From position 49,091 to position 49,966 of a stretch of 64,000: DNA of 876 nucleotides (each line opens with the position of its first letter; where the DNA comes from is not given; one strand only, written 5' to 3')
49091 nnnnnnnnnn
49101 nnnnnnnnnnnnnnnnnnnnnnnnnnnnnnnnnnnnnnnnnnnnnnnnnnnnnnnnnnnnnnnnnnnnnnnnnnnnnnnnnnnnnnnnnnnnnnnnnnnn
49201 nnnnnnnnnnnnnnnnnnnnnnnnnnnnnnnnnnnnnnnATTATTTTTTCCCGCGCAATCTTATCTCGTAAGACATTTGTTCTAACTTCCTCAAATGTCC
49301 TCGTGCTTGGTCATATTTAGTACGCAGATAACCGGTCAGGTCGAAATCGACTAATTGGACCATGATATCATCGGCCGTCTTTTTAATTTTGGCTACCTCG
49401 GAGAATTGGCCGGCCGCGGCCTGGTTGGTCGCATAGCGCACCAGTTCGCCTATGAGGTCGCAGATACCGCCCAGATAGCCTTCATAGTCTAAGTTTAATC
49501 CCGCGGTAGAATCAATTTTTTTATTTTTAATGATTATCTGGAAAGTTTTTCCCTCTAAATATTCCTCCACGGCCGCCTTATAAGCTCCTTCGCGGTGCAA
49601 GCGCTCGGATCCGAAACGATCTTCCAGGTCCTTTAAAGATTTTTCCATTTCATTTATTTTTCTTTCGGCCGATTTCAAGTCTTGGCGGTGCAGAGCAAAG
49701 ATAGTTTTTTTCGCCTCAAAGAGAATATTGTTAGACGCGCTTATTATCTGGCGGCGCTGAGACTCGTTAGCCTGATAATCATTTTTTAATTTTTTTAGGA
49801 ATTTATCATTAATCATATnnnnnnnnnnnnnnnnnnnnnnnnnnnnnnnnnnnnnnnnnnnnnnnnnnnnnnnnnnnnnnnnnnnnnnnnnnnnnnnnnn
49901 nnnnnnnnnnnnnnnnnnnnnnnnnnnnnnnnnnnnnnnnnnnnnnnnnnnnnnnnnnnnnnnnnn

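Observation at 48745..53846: Unusual four-gene operon: unknown membrane protein, tandem secretion ATPase, translin-like protein, YfcE phosphoesterase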

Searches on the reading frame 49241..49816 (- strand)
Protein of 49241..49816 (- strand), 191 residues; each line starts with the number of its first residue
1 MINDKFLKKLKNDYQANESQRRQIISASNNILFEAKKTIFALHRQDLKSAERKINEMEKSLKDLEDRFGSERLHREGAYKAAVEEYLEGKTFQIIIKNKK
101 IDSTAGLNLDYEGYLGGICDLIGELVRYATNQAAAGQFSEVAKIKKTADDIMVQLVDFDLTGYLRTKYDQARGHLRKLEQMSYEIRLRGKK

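Call 3: search_protein_families(library=pfam, proteins=[window:49241-49816:-], max_evalue=0.1)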
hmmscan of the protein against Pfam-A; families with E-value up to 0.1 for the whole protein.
window:49241-49816:- (191 aa): 5 families
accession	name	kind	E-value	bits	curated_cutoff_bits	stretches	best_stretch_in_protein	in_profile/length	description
PF01997.21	Translin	-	5.7e-21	75.9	25.9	1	20-189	2-205/205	Translin family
PF07544.18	Med9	-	0.0081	16.6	26.9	0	161-185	28-52/80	RNA polymerase II transcription mediator complex subunit 9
PF12644.12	DUF3782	-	0.015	15.9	24.4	1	40-90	10-57/78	Protein of unknown function (DUF3782)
PF15898.10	PRKG1_interact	-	0.016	16.2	32.4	1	8-74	18-86/101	cGMP-dependent protein kinase interacting domain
PF22037.2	PSD13_N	-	0.065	13.7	27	0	5-66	73-133/224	PSD13 N-terminal repeats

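Call 4: search_protein_families(library=ncbifam, proteins=[window:49241-49816:-], max_evalue=0.1)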
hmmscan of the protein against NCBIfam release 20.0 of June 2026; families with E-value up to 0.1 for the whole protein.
window:49241-49816:- (191 aa): 8 families
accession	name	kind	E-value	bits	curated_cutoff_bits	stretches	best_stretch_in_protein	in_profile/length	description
NF011157.0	PRK14562.1-2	equivalog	3.6e-22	79.1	238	1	8-179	6-177/191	haloacid dehalogenase superfamily protein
NF011161.0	PRK14562.1-6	equivalog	1.6e-20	73.2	228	1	5-179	16-194/218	haloacid dehalogenase superfamily protein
NF011160.0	PRK14562.1-5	equivalog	2.3e-17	63.2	291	1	9-177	10-183/213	haloacid dehalogenase superfamily protein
NF011158.0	PRK14562.1-3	equivalog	4.8e-17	62.4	359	1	6-176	5-184/210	haloacid dehalogenase superfamily protein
NF011159.0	PRK14562.1-4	equivalog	1.5e-10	41.1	269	1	14-177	12-175/198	haloacid dehalogenase superfamily protein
NF011156.0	PRK14562.1-1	equivalog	0.0016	18.5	308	1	5-177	11-183/200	haloacid dehalogenase superfamily protein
TIGR01875.1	cas_MJ0381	subfamily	0.039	13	67.3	1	139-168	78-106/240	DevR family CRISPR-associated autoregulator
NF003263.0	PRK04235.1-1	equivalog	0.047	12.9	237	1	7-63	153-207/219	hypothetical protein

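Call 11: find_homologous_proteins(query=window:49241-49816:-)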
Query window:49241-49816:- (191 aa): 1049 proteins with E <= 0.001 among 1156 candidates; the best 120 are listed.
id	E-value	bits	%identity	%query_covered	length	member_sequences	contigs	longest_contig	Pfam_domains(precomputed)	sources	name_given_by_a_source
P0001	9.9e-117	405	100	100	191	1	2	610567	PF01997.22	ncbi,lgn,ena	-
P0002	4.2e-116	403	99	100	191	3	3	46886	PF01997.22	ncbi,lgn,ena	-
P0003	3.7e-115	400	99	100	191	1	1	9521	PF01997.22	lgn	-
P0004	5.0e-99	347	84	100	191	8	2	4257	PF01997.22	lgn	-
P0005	3.6e-96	338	82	100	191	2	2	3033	PF01997.22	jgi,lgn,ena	-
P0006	1.9e-94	332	81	100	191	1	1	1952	PF01997.22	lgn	-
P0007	4.2e-94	331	80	100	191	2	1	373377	PF01997.22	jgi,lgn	jgi:translin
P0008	4.6e-94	331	81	100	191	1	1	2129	PF01997.22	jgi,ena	-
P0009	6.1e-94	331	81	100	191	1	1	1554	PF01997.22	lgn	-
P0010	7.5e-94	330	81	100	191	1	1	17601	PF01997.22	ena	-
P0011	7.6e-94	330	81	100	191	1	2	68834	PF01997.22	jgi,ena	jgi:predicted translin family RNA/ssDNA-binding protein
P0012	1.6e-93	329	82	100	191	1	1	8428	PF01997.22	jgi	jgi:predicted translin family RNA/ssDNA-binding protein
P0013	2.1e-93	329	80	100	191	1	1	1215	PF01997.22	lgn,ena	-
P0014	2.2e-93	329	81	100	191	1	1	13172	PF01997.22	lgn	-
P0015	4.7e-93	328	79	100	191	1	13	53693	PF01997.22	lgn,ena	-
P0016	5.5e-93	328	79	100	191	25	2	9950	PF01997.22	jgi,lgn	-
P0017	6.0e-93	328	80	100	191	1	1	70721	PF01997.22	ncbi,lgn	-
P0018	6.3e-93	327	80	100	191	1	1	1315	PF01997.22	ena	-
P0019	7.5e-93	327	79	100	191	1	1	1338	PF01997.22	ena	-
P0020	1.1e-92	327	80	100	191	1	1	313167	PF01997.22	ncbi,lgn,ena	-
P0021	1.3e-92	326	79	100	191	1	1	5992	PF01997.22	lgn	-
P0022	2.0e-92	326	78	100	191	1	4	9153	PF01997.22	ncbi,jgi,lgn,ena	ncbi:MAG: hypothetical protein WC905_02145 [Patescibacteria group bacterium]|jgi:predicted translin 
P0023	2.4e-92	326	78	100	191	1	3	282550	PF01997.22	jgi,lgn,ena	-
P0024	2.6e-92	325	80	100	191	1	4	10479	PF01997.22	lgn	-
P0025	3.2e-92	325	79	100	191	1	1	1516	PF01997.22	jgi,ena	-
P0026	5.5e-92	324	79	100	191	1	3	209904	PF01997.22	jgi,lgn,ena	-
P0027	5.7e-92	324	80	100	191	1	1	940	PF01997.22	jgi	-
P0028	7.5e-92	324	81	100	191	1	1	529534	PF01997.22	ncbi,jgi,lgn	ncbi:MAG: hypothetical protein WC249_00390 [Patescibacteria group bacterium]|jgi:predicted translin 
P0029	7.6e-92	324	79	100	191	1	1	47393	PF01997.22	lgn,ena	-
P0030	8.5e-92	324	79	100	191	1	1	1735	PF01997.22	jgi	jgi:predicted translin family RNA/ssDNA-binding protein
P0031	9.0e-92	324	80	100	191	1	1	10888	PF01997.22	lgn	-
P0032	1.3e-91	323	78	100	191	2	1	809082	PF01997.22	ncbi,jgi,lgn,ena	ncbi:MAG: hypothetical protein WC467_00050 [Patescibacteria group bacterium]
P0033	1.4e-91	323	79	100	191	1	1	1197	PF01997.22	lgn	-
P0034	1.5e-91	323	81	100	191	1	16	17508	PF01997.22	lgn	-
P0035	1.6e-91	323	79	100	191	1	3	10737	PF01997.22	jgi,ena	jgi:predicted translin family RNA/ssDNA-binding protein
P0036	1.7e-91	323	78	100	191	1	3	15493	PF01997.22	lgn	-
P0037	1.9e-91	323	79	100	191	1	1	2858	PF01997.22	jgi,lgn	jgi:predicted translin family RNA/ssDNA-binding protein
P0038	1.9e-91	323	80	100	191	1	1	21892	PF01997.22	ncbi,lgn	-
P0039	2.1e-91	323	80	100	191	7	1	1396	PF01997.22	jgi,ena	-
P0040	2.1e-91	323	76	100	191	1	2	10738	PF01997.22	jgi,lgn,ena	jgi:predicted translin family RNA/ssDNA-binding protein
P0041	2.5e-91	322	79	100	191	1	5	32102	PF01997.22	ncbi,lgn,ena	-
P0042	2.6e-91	322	81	100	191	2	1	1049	PF01997.22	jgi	-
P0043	4.0e-91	322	79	100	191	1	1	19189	PF01997.22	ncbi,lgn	-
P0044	4.5e-91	321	79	100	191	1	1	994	PF01997.22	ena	-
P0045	4.6e-91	321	80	100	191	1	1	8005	PF01997.22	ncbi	-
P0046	5.3e-91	321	77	100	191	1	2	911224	PF01997.22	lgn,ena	-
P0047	6.3e-91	321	79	100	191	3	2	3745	PF01997.22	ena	-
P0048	6.8e-91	321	79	100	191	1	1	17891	PF01997.22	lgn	-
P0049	7.4e-91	321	79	100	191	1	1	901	PF01997.22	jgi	-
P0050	7.4e-91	321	78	100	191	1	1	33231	PF01997.22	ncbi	-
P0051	8.9e-91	320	79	100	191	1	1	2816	PF01997.22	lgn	-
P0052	8.9e-91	320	79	100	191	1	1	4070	PF01997.22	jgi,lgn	jgi:translin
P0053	9.6e-91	320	79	100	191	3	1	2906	PF01997.22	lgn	-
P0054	1.3e-90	320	79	100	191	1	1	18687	PF01997.22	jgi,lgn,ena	-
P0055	1.4e-90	320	79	100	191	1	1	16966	PF01997.22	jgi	-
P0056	1.6e-90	320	80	100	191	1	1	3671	PF01997.22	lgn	-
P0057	3.0e-90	319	78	100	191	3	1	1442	PF01997.22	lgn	-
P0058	3.5e-90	319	79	100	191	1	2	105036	PF01997.22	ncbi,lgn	-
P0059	4.0e-90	318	79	100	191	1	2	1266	PF01997.22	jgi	jgi:translin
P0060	4.2e-90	318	77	100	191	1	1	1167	PF01997.22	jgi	jgi:translin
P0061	4.2e-90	318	79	100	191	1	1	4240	PF01997.22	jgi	jgi:translin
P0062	4.6e-90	318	78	100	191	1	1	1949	PF01997.22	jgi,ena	-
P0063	5.8e-90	318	79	100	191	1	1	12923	PF01997.22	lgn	-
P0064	5.8e-90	318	79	100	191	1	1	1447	PF01997.22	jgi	jgi:predicted translin family RNA/ssDNA-binding protein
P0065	6.1e-90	318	77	100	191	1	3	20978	PF01997.22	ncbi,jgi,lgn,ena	ncbi:MAG: hypothetical protein WC146_00925 [Patescibacteria group bacterium]|jgi:predicted translin 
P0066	6.4e-90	318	78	100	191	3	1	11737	PF01997.22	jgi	-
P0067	7.2e-90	318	79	100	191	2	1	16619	PF01997.22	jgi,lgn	jgi:predicted translin family RNA/ssDNA-binding protein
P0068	7.4e-90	317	78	100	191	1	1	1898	PF01997.22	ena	-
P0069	7.9e-90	317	77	100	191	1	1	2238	PF01997.22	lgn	-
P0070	1.1e-89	317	78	100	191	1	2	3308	PF01997.22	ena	-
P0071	1.5e-89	316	79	98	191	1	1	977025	PF01997.22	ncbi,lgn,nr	ncbi:MAG: hypothetical protein HY931_03955 [Candidatus Falkowbacteria bacterium]|nr:MAG: hypothetica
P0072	2.3e-89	316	79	98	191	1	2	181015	PF01997.22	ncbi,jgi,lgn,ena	ncbi:MAG: hypothetical protein WCW61_00715 [Patescibacteria group bacterium]|jgi:predicted translin 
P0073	3.1e-89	315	79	100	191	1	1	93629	PF01997.22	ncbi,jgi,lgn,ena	ncbi:MAG: hypothetical protein WC456_02795 [Patescibacteria group bacterium]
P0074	3.5e-89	315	79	100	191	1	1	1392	PF01997.22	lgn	-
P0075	3.7e-89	315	79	100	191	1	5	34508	PF01997.22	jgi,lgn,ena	-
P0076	4.6e-89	315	78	100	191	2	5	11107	PF01997.22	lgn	-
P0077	4.7e-89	315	77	100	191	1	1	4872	PF01997.22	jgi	jgi:predicted translin family RNA/ssDNA-binding protein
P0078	5.8e-89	315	77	100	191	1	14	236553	PF01997.22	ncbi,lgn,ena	-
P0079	6.0e-89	315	78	98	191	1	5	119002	PF01997.22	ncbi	-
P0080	6.5e-89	314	78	98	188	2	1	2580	PF01997.22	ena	-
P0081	7.1e-89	314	76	100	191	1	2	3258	PF01997.22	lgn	-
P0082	7.6e-89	314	77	100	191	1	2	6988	PF01997.22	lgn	-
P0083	8.2e-89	314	78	100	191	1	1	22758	PF01997.22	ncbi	-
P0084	9.9e-89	314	77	100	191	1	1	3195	PF01997.22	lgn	-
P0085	1.0e-88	314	77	100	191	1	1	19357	PF01997.22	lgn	-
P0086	1.1e-88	314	78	98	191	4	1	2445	PF01997.22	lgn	-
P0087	1.2e-88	313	77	100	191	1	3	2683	PF01997.22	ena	-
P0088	1.4e-88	313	78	100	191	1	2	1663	PF01997.22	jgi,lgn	jgi:predicted translin family RNA/ssDNA-binding protein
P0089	1.4e-88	313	77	100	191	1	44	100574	PF01997.22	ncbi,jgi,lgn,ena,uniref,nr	ncbi:hypothetical protein GW920_03320 [Candidatus Falkowbacteria bacterium]|uniref:Translin n=1 Tax=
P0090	1.5e-88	313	74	100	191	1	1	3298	PF01997.22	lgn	-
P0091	1.7e-88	313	77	100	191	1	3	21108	PF01997.22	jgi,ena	-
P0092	1.7e-88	313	76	99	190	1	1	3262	PF01997.22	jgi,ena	-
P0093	1.7e-88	313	79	100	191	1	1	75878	PF01997.22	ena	-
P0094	2.0e-88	313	77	100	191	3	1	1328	PF01997.22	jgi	jgi:translin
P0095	2.2e-88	313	79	98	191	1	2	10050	PF01997.22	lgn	-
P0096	2.7e-88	312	77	100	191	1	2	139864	PF01997.22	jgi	jgi:predicted translin family RNA/ssDNA-binding protein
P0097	3.0e-88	312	76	100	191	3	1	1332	PF01997.22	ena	-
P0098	3.1e-88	312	77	100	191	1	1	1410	PF01997.22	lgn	-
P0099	3.2e-88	312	78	100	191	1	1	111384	PF01997.22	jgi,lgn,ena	-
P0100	3.8e-88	312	76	100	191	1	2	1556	PF01997.22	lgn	-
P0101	4.3e-88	312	76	100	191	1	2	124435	PF01997.22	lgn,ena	-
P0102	4.6e-88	312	78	98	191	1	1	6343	PF01997.22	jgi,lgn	jgi:predicted translin family RNA/ssDNA-binding protein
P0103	4.7e-88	312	76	100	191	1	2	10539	PF01997.22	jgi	jgi:predicted translin family RNA/ssDNA-binding protein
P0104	5.1e-88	312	78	100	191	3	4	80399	PF01997.22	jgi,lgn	-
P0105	5.3e-88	311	77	100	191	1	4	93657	PF01997.22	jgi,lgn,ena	-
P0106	5.5e-88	311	76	100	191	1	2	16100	PF01997.22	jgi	jgi:predicted translin family RNA/ssDNA-binding protein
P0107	6.6e-88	311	76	100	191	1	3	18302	PF01997.22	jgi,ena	-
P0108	6.7e-88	311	76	100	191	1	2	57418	PF01997.22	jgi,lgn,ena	jgi:predicted translin family RNA/ssDNA-binding protein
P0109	7.3e-88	311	77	100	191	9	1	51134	PF01997.22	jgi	-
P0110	8.4e-88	311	75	100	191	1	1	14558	PF01997.22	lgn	-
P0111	1.0e-87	310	78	98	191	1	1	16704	PF01997.22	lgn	-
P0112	1.2e-87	310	76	100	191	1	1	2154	PF01997.22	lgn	-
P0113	1.2e-87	310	75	100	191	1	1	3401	PF01997.22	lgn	-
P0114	1.3e-87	310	76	100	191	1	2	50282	PF01997.22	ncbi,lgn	-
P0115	1.8e-87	310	78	100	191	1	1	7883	PF01997.22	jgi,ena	-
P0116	2.0e-87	310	77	100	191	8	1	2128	PF01997.22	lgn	-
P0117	2.9e-87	309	78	98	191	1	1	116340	PF01997.22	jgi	jgi:predicted translin family RNA/ssDNA-binding protein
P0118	4.0e-87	309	77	98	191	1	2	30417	PF01997.22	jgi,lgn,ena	jgi:predicted translin family RNA/ssDNA-binding protein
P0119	4.4e-87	308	77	98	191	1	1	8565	PF01997.22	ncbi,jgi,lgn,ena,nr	ncbi:MAG TPA: hypothetical protein VFD16_00830 [Candidatus Saccharimonadales bacterium]|nr:hypotheti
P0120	4.4e-87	308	75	100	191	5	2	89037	PF01997.22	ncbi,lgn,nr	ncbi:MAG: hypothetical protein NTY31_02920 [Candidatus Falkowbacteria bacterium]|nr:hypothetical pro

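Call 15: search_solved_structures(query=window:49241-49816:-, max_evalue=1, show_alignments=3)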
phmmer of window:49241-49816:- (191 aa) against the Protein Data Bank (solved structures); distinct sequences matched with E-value up to 1: 20.
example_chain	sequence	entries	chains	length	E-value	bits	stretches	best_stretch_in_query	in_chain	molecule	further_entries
5jr9_C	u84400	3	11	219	6.4e-12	49.1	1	7-178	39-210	NEQ131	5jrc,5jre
5jr9_A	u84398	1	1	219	6.5e-12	49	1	7-178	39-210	NEQ131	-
5jr9_B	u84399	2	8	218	1.1e-11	48.3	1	7-178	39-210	NEQ131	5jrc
2qrx_A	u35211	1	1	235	4e-08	36.7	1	98-189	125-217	GM27569p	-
3axj_A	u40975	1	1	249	4.4e-08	36.6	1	99-189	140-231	GM27569p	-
2qva_A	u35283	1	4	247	4.5e-08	36.5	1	99-189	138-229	GM27569p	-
4dg7_A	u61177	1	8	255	4.8e-08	36.5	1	99-189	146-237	GM27569p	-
3riu_A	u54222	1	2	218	6.1e-08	36.1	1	98-189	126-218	Translin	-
3pja_J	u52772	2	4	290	2.9e-07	33.9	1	8-107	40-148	Translin-associated protein X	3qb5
3pja_A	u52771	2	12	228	8.1e-07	32.5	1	98-189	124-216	Translin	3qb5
1key_A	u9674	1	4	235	8.4e-07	32.4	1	98-189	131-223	translin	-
1j1j_A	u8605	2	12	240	8.8e-07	32.3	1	98-189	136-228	Translin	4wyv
3zc1_A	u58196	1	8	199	2.3e-06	31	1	14-178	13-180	AFTRAX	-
3zc0_A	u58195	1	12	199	2.9e-05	27.4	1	14-178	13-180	AFTRAX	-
3axj_B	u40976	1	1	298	0.0028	21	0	17-56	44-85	Translin associated factor X, isoform B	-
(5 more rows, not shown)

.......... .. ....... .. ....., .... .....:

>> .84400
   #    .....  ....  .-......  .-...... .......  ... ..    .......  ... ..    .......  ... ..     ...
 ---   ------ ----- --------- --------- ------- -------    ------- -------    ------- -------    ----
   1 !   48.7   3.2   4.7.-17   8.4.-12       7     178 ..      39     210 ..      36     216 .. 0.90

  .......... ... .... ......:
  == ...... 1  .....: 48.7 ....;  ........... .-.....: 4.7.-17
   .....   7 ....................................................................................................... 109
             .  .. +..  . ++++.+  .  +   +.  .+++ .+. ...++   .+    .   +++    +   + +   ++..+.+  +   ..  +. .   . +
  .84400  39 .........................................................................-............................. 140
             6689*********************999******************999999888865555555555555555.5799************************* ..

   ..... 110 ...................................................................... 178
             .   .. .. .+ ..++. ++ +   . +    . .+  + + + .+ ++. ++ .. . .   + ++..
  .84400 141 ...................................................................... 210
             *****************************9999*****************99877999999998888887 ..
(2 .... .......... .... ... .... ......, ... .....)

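Call 21: find_encoding_contigs(protein=P0071, flank=8000, max_places=2)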
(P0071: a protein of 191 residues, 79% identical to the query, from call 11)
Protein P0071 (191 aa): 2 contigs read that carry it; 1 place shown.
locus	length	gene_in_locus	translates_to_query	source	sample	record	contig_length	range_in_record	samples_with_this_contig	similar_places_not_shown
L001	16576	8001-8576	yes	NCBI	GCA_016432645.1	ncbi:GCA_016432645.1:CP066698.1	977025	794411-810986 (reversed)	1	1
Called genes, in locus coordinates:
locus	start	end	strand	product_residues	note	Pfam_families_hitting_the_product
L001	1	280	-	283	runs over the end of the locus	PF00753:Lactamase_B, PF23023:Anti-Pycsar_Apyc1 (weak), PF12706:Lactamase_B_2 (weak)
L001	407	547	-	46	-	-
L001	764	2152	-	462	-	PF00587:tRNA-synt_2b, PF03129:HGTP_anticodon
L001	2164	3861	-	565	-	PF03485:Arg_tRNA_synt_N, PF00750:tRNA-synt_1d, PF05746:DALR_1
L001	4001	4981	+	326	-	-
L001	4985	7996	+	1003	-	PF05157:MshEN (weak), PF25199:nSTAND_NTPase5 (faint), PF00437:T2SSE, PF16796:Microtub_bd (faint), PF00004:AAA (faint), PF00005:ABC_tran (faint), PF01637:ATPase_2 (faint), PF00437:T2SSE, +10 more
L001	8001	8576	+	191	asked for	PF01997:Translin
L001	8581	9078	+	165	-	PF00149:Metallophos, PF12850:Metallophos_2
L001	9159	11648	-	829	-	PF00005:ABC_tran (faint), PF02463:SMC_N (faint), PF03193:RsgA_GTPase (faint), PF13191:AAA_16 (faint), PF13401:AAA_22 (faint), PF13476:AAA_23 (faint), PF13481:AAA_25 (faint), PF17755:UvrA_DNA-bind, +4 more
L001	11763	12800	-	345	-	PF13091:PLDc_2, PF00614:PLDc (weak), PF13091:PLDc_2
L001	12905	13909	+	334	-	PF02655:ATP-grasp_3 (faint), PF14398:ATPgrasp_YheCD (faint), PF05770:Ins134_P3_kin (faint), PF07478:Dala_Dala_lig_C, PF08443:RimK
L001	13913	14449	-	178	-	-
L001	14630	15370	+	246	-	PF07826:IMP_cyclohyd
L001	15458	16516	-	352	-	PF01808:AICARFT_IMPCHas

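Call 22: find_encoding_contigs(protein=P0119, flank=8000, max_places=2)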
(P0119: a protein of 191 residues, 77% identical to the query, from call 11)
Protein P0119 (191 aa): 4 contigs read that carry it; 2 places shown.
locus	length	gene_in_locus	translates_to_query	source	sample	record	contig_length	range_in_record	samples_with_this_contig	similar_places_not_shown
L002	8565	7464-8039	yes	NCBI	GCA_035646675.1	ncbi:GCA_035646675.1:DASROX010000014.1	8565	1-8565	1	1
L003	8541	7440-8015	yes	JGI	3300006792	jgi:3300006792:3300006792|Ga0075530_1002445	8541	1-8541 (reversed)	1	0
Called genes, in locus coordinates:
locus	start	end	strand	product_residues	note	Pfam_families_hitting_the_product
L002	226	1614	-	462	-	PF00587:tRNA-synt_2b, PF03129:HGTP_anticodon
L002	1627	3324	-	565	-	PF03485:Arg_tRNA_synt_N, PF00750:tRNA-synt_1d, PF05746:DALR_1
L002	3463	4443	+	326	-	-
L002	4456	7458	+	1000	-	PF05157:MshEN (weak), PF00437:T2SSE, PF00004:AAA (faint), PF01637:ATPase_2 (faint), PF02492:cobW (faint), PF04851:ResIII (faint), PF00437:T2SSE, PF25199:nSTAND_NTPase5 (weak), +5 more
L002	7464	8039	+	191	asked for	PF01997:Translin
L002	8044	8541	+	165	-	PF00149:Metallophos, PF12850:Metallophos_2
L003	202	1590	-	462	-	PF00587:tRNA-synt_2b, PF03129:HGTP_anticodon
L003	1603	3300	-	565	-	PF03485:Arg_tRNA_synt_N, PF00750:tRNA-synt_1d, PF05746:DALR_1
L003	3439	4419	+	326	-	-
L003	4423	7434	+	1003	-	PF05157:MshEN (weak), PF00437:T2SSE, PF00004:AAA (faint), PF01637:ATPase_2 (faint), PF02492:cobW (faint), PF04851:ResIII (faint), PF00437:T2SSE, PF25199:nSTAND_NTPase5 (weak), +5 more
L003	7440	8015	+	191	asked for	PF01997:Translin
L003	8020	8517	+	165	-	PF00149:Metallophos, PF12850:Metallophos_2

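Call 23: search_protein_representatives(protein=window:49241-49816:-)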
Query: 191 residues. Proteins with E-value up to 0.001 (for the whole library): 1003; up to 1e-10: 477; up to 1e-30: 30. The best 150 are listed.
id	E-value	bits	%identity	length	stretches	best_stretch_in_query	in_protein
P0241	2.5e-73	262.0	66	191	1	1-189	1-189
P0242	2.9e-59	216.2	54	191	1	2-190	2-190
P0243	1.9e-56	207.1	53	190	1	2-190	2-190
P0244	1.3e-47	178.3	82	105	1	87-191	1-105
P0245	1.5e-43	165.1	47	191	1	2-188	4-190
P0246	4.2e-43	163.6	45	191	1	1-187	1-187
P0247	1.3e-42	162.0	44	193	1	1-190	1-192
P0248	1.9e-40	155.0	43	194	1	1-189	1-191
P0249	8.7e-40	152.8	43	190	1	1-188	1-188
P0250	1.5e-39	152.1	53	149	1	1-146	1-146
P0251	1.9e-38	148.5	67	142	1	81-188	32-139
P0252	2.4e-37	144.9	43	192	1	1-189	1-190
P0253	3.0e-37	144.6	43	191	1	3-188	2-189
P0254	3.3e-37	144.4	38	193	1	3-191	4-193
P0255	1.2e-36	142.7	43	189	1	5-185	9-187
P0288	3.3e-27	111.9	30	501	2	7-187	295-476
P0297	8.4e-26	107.3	28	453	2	18-188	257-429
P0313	3.3e-24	102.1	34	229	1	1-190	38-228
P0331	5.3e-23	98.2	29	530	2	10-186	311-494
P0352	4.2e-22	95.3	34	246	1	8-188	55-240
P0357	7.0e-22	94.6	26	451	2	20-187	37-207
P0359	1.1e-21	93.9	38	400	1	16-187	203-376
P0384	1.4e-20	90.3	32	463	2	7-187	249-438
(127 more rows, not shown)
